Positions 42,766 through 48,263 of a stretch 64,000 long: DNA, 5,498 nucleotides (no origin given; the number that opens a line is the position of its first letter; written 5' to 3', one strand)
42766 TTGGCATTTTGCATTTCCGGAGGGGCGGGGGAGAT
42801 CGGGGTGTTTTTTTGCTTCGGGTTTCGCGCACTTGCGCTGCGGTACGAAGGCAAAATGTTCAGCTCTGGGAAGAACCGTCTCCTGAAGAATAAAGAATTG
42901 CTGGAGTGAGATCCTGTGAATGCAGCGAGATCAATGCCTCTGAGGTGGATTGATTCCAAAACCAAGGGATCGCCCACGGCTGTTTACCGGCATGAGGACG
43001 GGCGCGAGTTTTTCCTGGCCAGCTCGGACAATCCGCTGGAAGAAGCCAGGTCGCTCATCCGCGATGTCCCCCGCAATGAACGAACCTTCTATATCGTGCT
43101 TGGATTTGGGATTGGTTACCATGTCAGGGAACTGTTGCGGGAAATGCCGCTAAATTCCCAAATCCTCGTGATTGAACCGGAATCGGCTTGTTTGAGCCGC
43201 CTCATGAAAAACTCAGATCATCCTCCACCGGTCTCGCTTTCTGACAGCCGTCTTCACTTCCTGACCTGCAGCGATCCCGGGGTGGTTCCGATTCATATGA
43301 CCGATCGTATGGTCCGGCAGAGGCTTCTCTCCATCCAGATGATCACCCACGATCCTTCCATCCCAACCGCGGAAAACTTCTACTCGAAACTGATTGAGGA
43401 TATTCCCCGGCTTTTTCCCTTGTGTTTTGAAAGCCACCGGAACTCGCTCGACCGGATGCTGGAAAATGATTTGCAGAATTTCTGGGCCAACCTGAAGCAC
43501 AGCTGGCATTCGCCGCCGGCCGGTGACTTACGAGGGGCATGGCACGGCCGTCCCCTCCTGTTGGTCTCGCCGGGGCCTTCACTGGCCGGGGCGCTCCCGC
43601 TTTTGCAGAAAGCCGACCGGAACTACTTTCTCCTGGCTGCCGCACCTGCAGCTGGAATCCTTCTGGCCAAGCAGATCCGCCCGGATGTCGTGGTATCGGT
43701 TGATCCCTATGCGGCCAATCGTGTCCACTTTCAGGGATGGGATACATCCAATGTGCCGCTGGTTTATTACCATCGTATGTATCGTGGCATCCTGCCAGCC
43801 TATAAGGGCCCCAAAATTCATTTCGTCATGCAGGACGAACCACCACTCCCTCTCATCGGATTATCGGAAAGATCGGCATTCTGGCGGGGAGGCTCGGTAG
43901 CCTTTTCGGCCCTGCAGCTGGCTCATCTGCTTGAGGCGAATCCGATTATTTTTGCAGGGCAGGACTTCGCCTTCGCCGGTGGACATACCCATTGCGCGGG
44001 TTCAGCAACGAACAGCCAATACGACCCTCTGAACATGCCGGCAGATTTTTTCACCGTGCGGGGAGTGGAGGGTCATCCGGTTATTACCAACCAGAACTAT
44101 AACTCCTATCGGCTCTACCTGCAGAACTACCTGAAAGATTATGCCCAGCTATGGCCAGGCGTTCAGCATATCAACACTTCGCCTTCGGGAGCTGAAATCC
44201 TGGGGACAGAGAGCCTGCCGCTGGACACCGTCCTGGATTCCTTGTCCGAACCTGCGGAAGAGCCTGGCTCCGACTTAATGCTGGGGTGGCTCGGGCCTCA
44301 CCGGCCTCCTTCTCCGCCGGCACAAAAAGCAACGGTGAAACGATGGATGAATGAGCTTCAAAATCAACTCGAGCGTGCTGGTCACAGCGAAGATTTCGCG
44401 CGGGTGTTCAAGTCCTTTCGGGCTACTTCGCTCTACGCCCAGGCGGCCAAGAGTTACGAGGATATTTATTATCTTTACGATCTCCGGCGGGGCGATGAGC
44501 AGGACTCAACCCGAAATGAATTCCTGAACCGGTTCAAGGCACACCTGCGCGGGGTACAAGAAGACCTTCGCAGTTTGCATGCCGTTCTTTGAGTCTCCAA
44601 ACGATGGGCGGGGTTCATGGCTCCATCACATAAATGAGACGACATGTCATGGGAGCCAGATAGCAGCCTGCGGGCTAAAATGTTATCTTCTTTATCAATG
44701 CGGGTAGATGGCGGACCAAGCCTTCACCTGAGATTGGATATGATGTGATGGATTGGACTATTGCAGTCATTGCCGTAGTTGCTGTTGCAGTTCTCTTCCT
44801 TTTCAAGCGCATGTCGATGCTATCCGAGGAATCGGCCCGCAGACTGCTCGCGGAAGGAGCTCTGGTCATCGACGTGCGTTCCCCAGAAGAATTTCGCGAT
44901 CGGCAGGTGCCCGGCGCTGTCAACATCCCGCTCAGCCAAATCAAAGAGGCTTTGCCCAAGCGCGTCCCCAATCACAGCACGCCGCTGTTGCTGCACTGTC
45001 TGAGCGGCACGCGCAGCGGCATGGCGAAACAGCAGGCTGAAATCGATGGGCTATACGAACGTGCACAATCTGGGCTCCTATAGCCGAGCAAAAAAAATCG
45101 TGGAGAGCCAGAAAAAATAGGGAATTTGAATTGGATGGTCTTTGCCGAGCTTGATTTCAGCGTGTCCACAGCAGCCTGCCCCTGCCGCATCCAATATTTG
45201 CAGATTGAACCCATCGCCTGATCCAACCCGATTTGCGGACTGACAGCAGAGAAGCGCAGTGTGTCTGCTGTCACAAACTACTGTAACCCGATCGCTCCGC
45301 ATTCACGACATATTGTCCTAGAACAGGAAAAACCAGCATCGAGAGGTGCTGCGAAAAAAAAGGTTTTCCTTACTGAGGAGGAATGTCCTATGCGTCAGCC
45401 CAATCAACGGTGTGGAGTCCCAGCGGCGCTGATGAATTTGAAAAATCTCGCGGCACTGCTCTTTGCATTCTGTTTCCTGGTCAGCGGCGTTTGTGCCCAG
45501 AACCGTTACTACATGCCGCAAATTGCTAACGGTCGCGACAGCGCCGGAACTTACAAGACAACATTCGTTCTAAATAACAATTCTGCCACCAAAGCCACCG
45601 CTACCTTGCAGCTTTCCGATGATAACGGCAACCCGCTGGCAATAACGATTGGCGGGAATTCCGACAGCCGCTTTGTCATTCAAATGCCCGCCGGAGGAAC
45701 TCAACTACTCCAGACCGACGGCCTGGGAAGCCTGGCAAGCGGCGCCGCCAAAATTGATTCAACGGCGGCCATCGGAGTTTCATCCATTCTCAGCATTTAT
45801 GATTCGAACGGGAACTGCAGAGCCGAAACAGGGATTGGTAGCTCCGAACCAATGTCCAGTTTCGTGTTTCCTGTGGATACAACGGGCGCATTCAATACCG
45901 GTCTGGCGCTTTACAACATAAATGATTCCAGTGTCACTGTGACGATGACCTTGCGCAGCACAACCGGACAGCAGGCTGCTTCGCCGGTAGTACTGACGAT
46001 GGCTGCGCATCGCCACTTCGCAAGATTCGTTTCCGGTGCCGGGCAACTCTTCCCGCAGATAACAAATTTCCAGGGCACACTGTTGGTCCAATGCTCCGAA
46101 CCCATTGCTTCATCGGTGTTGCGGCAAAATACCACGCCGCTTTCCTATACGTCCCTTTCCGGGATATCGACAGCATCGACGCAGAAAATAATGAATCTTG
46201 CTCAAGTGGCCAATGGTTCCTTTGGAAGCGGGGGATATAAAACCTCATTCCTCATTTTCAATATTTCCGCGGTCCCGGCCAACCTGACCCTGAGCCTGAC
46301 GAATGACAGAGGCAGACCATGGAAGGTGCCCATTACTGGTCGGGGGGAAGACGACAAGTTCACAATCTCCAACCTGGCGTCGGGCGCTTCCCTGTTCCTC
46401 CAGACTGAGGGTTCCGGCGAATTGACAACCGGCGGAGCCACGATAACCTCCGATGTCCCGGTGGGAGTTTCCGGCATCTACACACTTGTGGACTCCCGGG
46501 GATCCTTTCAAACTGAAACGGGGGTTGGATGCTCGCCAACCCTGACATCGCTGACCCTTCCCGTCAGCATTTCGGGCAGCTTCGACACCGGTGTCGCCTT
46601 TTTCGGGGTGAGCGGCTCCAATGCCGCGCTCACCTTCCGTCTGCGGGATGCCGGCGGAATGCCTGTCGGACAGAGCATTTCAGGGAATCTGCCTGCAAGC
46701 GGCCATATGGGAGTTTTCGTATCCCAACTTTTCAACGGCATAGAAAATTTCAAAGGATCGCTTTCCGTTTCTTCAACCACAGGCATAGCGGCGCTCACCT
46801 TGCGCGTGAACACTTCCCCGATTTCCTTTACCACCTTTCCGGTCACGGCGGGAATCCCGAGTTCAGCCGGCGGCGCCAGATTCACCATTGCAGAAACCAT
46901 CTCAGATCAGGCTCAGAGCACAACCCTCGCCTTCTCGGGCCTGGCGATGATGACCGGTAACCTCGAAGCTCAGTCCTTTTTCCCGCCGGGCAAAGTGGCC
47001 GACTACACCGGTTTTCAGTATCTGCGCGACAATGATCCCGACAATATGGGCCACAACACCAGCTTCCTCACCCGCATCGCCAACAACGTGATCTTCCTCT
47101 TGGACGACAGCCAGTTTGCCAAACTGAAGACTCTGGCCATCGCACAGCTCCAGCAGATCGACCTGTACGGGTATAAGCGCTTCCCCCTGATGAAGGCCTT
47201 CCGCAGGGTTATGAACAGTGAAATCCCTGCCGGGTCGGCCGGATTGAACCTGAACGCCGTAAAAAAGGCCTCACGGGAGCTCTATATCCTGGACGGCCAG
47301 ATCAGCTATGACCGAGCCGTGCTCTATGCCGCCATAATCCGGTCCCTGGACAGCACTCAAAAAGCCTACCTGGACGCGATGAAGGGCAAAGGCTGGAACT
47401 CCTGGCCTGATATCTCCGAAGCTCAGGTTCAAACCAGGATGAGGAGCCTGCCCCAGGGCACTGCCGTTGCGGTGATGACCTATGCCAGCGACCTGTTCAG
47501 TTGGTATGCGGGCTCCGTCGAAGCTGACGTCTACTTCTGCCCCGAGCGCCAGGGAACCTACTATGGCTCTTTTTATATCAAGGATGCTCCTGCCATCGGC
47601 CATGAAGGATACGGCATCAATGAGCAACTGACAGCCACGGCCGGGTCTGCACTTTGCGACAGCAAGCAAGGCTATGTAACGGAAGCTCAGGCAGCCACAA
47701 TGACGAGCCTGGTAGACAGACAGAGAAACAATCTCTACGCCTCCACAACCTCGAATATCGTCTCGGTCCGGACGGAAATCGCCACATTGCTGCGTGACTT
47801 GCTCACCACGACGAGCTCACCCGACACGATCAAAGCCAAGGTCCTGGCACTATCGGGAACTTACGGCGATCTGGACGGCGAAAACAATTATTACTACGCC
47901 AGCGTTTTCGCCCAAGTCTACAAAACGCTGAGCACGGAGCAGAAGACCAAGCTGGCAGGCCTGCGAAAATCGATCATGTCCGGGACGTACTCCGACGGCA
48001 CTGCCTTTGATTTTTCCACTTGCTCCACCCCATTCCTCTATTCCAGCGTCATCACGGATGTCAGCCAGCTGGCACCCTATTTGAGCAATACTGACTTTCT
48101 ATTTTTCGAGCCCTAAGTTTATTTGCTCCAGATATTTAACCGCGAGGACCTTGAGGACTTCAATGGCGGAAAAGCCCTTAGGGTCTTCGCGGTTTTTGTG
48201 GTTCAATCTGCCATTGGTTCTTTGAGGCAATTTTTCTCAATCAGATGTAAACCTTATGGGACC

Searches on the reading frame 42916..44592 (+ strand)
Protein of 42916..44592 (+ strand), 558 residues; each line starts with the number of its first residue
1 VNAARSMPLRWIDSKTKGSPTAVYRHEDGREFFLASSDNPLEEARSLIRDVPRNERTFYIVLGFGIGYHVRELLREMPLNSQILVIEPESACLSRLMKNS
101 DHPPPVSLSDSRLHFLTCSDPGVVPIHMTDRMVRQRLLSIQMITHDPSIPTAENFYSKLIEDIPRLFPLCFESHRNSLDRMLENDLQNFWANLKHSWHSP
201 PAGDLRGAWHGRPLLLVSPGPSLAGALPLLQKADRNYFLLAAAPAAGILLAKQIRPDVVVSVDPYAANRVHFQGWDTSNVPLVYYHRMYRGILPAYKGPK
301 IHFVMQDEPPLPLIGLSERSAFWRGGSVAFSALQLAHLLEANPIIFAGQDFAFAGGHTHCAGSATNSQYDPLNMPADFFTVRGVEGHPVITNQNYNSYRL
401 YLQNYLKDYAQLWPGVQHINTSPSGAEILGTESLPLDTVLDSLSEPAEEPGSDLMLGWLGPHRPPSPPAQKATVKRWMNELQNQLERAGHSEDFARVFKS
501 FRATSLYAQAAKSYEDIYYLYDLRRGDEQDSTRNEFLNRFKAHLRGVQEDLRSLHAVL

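Call 6: search_protein_families(library=pfam, proteins=[window:42916-44592:+], max_evalue=0.01)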
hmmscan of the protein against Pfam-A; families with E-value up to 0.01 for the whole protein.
window:42916-44592:+ (558 aa): 1 family
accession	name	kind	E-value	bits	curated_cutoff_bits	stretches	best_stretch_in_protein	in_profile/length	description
PF01973.23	MptE-like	-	6.1e-32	111.2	34.6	1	188-354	2-169/171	6-hydroxymethylpterin diphosphokinase MptE-like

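Call 8: search_protein_families(library=ncbifam, proteins=[window:42916-44592:+], max_evalue=0.01)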
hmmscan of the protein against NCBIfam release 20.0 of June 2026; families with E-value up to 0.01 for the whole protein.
window:42916-44592:+ (558 aa): 1 family
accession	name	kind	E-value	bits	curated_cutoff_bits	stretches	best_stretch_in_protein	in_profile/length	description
NF050051.1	FlagModPseD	domain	4.8e-15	55.2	670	1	214-443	230-465/640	flagellin modification protein PseD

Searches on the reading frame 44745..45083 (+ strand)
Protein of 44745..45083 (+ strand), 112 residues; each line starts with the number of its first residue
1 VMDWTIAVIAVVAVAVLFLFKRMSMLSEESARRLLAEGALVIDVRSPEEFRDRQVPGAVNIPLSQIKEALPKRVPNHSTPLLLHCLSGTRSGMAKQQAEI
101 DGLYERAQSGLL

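Call 72: search_protein_families(library=pfam, proteins=[window:44745-45083:+], max_evalue=0.001)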
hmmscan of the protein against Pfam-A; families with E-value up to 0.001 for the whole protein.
window:44745-45083:+ (112 aa): 1 family
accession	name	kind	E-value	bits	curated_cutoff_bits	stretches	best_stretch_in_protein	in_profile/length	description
PF00581.25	Rhodanese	-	6.7e-11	43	22.2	1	29-98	3-81/102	Rhodanese-like domain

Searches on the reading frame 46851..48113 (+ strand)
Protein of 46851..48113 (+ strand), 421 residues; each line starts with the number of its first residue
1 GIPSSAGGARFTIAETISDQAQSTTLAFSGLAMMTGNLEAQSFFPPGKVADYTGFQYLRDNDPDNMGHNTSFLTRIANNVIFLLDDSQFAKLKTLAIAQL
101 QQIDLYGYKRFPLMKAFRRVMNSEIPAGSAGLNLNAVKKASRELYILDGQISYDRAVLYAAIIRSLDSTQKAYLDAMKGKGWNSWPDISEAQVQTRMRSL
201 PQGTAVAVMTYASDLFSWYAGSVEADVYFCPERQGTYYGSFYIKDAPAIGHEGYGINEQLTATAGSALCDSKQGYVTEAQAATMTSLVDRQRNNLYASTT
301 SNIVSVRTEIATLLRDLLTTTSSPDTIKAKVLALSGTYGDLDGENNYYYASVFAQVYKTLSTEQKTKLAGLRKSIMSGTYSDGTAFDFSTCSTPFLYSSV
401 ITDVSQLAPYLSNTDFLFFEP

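Call 55: find_homologous_proteins(query=window:46851-48113:+, max_evalue=0.00001)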
Query window:46851-48113:+ (421 aa): 3204 proteins with E <= 0.00001 among 8000 candidates; the best 120 are listed.
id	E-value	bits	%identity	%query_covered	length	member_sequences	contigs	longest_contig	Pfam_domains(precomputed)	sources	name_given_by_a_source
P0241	4.0e-223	759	82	98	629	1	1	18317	PF01161.26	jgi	jgi:phosphatidylethanolamine-binding protein (PEBP) family uncharacterized protein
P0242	3.4e-221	752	80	99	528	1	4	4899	PF00801.27,PF18911.7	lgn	-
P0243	2.9e-219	746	80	98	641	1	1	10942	PF01161.26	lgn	-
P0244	6.2e-219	745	81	97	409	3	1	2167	-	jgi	jgi:hypothetical protein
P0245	1.3e-218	744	80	98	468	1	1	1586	-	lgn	-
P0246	8.3e-218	741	79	98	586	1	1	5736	PF00801.27,PF18911.7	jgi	jgi:PKD repeat protein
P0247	1.8e-217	740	80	98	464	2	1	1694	-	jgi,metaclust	metaclust:\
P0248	2.9e-217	739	80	97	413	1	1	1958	-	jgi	jgi:hypothetical protein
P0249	3.4e-217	739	79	98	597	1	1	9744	-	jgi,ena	-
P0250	4.7e-217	739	76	100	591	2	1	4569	-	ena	-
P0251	6.7e-217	738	79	98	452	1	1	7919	-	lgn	-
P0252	7.5e-217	738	79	98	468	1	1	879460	-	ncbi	-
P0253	1.3e-215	734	77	98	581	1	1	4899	PF00801.27,PF18911.7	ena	-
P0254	1.3e-215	734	79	99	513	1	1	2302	-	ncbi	ncbi:MAG: hypothetical protein WCL24_14815, partial [Verrucomicrobiota bacterium]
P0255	2.1e-215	733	78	100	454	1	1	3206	-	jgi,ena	-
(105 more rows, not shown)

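Call 58: search_solved_structures(query=A4, max_evalue=5, show_alignments=1)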
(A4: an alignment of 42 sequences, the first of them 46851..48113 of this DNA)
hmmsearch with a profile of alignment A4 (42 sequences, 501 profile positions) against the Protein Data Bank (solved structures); distinct sequences matched with E-value up to 5: 0.

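Call 64: predict_structure(alignment_id=A4)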
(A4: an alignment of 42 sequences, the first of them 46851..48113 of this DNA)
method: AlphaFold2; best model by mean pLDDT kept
length: 421 residues; sequences in the alignment: 42
mean_pLDDT: 79.7   pTM: 0.84
mean pLDDT of the five models: 79.7, 77.9, 77.4, 76.9, 73.6
residues with pLDDT >= 90: 145; 70-90: 174; 50-70: 68; < 50: 34
segments of 3 or more residues with pLDDT < 50: 1-13, 15-19, 244-257
pLDDT, mean of each block of 10 residues (from residue 1): 34 48 77 76 62 60 63 85 96 92 87 90 94 96 93 92 96 89 82 89 83 86 56 56 46 45 79 94 85 67 80 86 88 92 89 94 94 83 82 77 86 92 84
secondary structure, 60 per line:
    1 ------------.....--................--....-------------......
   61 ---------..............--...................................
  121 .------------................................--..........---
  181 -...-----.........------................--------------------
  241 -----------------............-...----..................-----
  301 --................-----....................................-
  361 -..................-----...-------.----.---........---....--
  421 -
elements in order: H13-17 H20-35 H38-41 H55-60 H70-83 H86-121 H134-165 H168-177 H190-198 H205-220 H258-269 H278-295 H303-318 H324-359 H362-376 E377-379 E385-387 H404-411 H415-418

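Call 82: search_protein_families(library=pfam, proteins=[window:46851-48113:+], max_evalue=5)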
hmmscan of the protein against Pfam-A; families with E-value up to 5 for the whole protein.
window:46851-48113:+ (421 aa): 2 families
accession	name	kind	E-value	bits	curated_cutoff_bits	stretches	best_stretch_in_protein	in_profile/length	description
PF12731.12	Mating_N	-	0.049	14.2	21.4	1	283-331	45-93/95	Mating-type protein beta 1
PF07813.17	LTXXQ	-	0.42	11.8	24.3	0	336-369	64-97/100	LTXXQ motif family protein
